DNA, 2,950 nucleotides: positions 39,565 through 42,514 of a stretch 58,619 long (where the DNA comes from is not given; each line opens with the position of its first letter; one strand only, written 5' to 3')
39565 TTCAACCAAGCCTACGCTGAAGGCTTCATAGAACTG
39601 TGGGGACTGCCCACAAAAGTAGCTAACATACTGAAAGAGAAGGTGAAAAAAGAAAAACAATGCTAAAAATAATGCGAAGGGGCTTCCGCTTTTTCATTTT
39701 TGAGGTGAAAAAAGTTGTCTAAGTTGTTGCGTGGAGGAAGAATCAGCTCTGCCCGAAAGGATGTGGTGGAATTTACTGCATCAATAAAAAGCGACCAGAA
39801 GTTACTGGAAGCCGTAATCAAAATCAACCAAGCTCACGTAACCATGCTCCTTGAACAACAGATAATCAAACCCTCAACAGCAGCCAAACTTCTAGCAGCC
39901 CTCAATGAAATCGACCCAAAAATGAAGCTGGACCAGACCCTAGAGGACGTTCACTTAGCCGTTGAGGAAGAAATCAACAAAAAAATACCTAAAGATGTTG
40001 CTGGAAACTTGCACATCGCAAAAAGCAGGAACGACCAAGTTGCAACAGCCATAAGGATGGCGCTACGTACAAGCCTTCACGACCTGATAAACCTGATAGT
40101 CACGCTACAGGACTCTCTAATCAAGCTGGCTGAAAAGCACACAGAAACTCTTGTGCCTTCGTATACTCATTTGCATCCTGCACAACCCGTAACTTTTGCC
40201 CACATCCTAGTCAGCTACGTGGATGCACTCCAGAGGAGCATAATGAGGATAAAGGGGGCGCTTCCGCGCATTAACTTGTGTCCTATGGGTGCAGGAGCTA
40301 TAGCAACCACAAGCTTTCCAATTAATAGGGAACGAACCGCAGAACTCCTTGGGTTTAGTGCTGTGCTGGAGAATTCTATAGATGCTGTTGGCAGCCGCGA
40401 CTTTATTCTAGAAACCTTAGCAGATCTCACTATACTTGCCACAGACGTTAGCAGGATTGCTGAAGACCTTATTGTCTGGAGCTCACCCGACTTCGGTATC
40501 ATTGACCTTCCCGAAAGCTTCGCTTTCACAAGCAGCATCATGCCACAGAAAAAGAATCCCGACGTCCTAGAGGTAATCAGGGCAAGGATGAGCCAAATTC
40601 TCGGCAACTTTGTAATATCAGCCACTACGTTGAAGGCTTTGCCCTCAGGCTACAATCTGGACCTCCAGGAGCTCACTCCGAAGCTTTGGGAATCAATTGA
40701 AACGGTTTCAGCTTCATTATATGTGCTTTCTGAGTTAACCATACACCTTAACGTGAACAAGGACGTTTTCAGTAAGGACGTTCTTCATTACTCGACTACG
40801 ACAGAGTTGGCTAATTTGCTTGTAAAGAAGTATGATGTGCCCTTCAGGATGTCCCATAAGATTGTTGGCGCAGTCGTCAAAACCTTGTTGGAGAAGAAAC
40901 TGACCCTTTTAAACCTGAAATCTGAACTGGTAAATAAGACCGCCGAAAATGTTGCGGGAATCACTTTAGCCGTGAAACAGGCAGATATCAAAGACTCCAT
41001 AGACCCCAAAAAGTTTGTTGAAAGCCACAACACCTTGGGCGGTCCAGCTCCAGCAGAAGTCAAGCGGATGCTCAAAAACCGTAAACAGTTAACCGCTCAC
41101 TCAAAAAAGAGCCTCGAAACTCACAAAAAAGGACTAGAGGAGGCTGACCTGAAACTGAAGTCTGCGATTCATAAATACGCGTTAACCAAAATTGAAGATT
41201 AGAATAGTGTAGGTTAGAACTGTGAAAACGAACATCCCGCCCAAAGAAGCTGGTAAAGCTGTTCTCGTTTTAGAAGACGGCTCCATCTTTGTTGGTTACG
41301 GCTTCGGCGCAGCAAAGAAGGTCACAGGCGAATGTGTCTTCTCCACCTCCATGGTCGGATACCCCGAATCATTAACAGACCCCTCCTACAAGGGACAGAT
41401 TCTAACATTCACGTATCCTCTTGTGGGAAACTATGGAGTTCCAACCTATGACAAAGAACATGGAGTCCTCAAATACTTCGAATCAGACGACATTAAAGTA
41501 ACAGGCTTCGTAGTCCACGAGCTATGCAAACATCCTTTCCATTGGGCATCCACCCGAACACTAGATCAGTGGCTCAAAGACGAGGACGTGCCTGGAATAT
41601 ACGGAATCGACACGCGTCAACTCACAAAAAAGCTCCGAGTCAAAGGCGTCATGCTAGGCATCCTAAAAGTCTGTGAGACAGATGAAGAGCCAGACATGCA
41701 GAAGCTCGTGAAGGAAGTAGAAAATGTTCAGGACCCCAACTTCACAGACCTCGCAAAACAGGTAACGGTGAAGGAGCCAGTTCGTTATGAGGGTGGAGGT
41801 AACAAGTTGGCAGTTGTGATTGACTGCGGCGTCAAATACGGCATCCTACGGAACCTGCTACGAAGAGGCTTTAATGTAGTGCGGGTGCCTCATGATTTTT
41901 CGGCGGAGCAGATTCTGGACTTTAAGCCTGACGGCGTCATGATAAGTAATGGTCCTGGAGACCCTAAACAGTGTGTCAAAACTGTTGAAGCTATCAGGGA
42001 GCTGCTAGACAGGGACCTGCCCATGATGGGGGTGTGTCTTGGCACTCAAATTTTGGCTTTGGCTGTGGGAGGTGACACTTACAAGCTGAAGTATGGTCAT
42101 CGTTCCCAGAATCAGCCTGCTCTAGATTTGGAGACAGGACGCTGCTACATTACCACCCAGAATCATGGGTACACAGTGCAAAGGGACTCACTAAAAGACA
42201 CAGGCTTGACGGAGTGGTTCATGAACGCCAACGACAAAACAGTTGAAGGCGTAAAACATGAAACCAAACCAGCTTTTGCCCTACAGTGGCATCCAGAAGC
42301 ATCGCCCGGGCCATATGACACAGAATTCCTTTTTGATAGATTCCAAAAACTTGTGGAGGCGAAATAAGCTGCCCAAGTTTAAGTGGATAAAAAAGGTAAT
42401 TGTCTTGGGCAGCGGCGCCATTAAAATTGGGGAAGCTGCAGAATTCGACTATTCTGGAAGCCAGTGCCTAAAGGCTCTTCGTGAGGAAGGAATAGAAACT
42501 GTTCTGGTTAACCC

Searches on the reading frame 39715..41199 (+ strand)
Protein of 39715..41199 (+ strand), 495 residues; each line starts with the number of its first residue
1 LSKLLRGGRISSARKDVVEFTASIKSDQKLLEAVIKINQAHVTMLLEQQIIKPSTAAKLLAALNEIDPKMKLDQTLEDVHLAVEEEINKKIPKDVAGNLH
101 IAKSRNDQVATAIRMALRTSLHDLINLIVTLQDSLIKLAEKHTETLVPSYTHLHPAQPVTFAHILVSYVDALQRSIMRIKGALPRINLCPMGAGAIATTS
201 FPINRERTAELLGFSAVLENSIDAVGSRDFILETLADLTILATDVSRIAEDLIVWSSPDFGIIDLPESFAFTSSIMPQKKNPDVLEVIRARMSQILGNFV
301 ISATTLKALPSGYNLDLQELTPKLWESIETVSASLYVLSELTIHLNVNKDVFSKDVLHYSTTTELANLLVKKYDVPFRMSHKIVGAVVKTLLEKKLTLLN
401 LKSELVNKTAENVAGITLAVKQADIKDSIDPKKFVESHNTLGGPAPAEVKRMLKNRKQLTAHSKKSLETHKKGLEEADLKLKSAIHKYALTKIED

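Call 80: search_protein_families(library=pfam, proteins=[window:39715-41199:+], max_evalue=0.0001)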
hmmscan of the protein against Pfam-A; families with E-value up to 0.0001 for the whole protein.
window:39715-41199:+ (495 aa): 2 families
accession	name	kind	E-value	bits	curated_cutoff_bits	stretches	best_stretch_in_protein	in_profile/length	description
PF00206.25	Lyase_1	-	5.3e-57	194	27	1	18-297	12-312/312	Lyase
PF14698.11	ASL_C2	-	5.3e-14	52.9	27.3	1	359-436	1-69/69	Argininosuccinate lyase C-terminal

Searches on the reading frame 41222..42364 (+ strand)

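Call 80: search_protein_families(library=pfam, proteins=[window:41222-42364:+], max_evalue=0.0001)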
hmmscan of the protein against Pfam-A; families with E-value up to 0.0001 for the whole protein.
window:41222-42364:+ (381 aa): 3 families
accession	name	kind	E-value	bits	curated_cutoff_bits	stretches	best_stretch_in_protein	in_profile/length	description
PF00988.28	CPSase_sm_chain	-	4.2e-51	172.5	27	1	15-147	1-125/126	Carbamoyl-phosphate synthase small chain, CPSase domain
PF00117.34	GATase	-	2.1e-50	171.5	22.8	1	198-376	1-189/190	Glutamine amidotransferase class-I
PF07722.19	Peptidase_C26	-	1.4e-10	41.8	20.5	1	253-359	93-219/219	Peptidase C26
